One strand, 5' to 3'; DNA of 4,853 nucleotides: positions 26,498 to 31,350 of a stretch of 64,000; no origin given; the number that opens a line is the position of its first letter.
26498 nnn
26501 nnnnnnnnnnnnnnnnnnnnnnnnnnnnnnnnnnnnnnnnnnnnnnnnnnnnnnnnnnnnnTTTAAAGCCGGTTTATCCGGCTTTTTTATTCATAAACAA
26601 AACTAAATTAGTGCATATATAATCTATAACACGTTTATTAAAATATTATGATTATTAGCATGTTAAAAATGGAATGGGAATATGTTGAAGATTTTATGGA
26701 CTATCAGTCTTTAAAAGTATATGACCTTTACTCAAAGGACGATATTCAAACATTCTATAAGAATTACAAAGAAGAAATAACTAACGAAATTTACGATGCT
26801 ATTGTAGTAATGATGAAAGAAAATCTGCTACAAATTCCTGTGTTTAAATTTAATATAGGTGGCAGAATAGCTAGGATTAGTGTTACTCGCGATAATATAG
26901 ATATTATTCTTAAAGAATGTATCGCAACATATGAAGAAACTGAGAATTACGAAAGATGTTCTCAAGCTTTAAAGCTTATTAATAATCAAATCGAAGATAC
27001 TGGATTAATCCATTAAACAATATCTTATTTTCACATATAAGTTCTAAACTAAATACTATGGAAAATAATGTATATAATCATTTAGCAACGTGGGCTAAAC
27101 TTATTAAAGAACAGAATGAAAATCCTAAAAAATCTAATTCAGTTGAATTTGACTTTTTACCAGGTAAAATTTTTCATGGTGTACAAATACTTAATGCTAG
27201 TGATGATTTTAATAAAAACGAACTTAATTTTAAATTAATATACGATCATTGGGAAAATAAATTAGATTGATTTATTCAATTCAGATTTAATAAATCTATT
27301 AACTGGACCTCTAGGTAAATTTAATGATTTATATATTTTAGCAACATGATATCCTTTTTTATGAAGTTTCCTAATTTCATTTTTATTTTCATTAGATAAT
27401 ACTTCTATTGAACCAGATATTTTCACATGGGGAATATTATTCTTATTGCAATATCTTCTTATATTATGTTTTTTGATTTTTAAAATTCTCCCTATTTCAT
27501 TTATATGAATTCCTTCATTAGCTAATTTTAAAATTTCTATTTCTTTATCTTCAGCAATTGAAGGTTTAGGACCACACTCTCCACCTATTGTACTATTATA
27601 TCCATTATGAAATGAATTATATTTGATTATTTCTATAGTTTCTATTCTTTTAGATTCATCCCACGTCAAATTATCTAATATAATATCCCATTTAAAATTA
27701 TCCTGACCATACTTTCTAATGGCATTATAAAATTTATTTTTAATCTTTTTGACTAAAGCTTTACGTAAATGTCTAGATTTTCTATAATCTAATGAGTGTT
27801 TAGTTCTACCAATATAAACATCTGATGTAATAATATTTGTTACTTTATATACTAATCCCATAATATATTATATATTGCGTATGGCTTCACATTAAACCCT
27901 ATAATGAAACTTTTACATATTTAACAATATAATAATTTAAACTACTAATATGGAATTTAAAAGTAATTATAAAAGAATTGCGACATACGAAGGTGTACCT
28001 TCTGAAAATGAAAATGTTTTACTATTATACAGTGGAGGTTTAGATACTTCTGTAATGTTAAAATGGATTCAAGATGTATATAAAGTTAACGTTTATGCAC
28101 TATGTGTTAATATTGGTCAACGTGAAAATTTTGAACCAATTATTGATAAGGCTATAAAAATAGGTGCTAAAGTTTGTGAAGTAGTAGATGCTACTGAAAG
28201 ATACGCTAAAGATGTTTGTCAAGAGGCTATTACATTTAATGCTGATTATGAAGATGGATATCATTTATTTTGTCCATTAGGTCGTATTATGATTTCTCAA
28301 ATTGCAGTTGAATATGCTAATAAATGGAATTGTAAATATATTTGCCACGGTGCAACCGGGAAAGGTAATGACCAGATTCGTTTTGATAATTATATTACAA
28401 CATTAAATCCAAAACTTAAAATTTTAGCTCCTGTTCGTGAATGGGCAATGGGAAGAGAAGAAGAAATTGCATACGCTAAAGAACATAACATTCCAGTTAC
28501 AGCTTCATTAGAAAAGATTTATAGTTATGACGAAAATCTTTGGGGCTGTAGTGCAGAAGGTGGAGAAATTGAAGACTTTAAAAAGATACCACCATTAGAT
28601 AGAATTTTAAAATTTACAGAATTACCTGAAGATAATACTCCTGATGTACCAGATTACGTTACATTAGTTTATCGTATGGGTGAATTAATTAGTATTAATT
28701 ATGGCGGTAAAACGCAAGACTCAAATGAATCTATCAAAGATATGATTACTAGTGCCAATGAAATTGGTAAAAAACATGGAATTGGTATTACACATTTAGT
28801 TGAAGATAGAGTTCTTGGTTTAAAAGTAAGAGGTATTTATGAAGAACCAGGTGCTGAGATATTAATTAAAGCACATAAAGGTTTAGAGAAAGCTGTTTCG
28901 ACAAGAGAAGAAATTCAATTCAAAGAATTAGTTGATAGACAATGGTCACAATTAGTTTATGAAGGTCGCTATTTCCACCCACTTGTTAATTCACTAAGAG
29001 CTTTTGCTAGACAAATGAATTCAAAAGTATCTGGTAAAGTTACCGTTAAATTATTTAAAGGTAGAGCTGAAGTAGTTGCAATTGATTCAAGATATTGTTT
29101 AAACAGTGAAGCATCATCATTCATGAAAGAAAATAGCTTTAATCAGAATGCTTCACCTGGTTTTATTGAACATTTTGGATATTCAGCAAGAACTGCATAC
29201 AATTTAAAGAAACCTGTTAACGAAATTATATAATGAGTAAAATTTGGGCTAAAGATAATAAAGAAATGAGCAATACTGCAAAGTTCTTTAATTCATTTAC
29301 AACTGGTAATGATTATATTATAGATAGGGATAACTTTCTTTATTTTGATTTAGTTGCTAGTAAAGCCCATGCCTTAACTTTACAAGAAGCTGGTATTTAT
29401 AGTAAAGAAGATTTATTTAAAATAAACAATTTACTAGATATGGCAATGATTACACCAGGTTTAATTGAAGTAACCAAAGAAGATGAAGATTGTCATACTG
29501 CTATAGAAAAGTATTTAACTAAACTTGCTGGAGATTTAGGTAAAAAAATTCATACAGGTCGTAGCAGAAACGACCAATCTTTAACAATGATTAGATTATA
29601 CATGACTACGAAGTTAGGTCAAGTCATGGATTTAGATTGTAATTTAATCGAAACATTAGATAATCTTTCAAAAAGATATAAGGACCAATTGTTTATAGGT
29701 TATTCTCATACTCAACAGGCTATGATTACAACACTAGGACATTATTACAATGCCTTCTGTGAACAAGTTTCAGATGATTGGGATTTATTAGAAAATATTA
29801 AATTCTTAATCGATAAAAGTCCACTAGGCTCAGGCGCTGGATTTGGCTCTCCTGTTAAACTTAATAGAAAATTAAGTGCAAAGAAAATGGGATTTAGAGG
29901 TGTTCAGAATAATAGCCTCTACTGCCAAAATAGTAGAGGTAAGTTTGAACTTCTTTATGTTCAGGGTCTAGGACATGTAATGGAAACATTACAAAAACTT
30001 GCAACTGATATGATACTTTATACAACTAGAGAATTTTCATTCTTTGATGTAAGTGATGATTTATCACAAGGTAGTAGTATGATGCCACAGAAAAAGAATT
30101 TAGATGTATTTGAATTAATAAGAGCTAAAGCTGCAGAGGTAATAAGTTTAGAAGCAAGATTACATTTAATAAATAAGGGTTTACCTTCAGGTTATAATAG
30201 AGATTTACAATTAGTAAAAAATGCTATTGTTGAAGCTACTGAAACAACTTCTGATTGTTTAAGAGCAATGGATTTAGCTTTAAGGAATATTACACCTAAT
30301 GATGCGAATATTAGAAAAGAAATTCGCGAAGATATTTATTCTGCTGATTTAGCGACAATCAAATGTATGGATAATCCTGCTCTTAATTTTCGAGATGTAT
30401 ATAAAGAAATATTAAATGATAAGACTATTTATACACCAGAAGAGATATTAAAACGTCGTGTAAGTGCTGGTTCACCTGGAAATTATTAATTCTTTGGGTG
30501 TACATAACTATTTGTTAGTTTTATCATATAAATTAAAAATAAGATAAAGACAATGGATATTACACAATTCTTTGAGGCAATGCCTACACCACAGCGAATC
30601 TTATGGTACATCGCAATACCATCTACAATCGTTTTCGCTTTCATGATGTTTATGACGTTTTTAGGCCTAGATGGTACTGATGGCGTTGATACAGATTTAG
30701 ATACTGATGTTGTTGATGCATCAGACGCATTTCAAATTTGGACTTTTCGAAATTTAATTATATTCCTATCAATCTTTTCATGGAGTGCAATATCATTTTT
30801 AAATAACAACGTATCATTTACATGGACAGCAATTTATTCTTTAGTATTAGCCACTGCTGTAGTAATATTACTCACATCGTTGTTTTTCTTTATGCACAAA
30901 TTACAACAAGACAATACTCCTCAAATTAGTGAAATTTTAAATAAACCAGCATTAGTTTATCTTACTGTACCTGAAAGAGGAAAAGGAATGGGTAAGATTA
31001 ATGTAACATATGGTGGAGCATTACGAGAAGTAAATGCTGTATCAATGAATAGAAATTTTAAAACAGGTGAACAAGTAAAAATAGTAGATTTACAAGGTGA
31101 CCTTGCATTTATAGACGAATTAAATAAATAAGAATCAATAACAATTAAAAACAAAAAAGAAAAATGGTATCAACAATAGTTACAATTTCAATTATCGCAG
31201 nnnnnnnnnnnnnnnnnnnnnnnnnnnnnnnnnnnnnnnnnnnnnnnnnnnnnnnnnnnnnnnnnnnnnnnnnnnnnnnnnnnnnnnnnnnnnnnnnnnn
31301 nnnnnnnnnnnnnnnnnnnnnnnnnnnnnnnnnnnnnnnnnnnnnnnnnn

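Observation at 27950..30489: Phage-encoded argininosuccinate synthase and lyase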

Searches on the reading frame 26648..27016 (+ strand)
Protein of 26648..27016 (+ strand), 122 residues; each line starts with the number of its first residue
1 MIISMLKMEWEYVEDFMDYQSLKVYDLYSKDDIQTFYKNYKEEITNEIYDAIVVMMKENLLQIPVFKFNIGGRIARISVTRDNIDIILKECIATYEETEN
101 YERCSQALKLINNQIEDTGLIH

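Call 3: search_protein_families(library=pfam, proteins=[window:26648-27016:+], max_evalue=0.01)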
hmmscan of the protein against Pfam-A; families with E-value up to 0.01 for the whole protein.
window:26648-27016:+ (122 aa): 1 family
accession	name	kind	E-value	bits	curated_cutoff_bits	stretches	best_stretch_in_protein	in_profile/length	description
PF09504.16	RE_Bsp6I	-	0.0036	17.4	25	1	7-85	92-170/179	Bsp6I restriction endonuclease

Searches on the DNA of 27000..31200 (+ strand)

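Call 5: search_dna_similar(query=window:27000-31200:+, collection=phages, mode=near, max_rows=20)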
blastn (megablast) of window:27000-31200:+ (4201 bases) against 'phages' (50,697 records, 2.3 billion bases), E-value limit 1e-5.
No match.

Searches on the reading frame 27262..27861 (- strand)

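Call 14: search_protein_families(library=phrogs, proteins=[window:27262-27861:-], max_evalue=0.001)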
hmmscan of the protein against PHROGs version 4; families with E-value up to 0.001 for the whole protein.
window:27262-27861:- (199 aa): 14 families
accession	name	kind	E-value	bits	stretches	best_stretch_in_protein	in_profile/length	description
phrog_5123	-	DNA, RNA and nucleotide metabolism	3.4e-17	63.8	1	3-121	3-114/152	homing endonuclease with GIY-YIG motif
phrog_7168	-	DNA, RNA and nucleotide metabolism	2.6e-16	60.9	1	1-179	1-175/284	homing endonuclease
phrog_314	-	DNA, RNA and nucleotide metabolism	6.4e-13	49.5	1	1-193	178-376/574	homing endonuclease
phrog_19446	-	DNA, RNA and nucleotide metabolism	9.6e-12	45.9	1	1-77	1-72/254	homing endonuclease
phrog_2308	-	unknown function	2.2e-07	32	0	104-146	3-45/138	-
phrog_3855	-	DNA, RNA and nucleotide metabolism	1.7e-06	29.4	0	83-140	47-102/115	HTH DNA binding protein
phrog_323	-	transcription regulation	1.6e-05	25.6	1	105-191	151-241/319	transcriptional regulator, D5-like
phrog_7067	-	head and packaging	3.3e-05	24.9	0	110-139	23-53/56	terminase small subunit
phrog_1058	-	unknown function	0.00027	22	0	101-139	83-121/134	-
phrog_20467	-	DNA, RNA and nucleotide metabolism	0.00032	21.6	0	153-194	61-102/112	HNH endonuclease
phrog_11376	-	unknown function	0.00076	20.7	1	104-189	44-123/134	-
phrog_447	-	other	0.00082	20.3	0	1-102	26-142/148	NAD synthetase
phrog_125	-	DNA, RNA and nucleotide metabolism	0.00088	19.9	0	98-145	160-207/254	DNA invertase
phrog_1157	-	integration and excision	0.00091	19.5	0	108-141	8-41/422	transposase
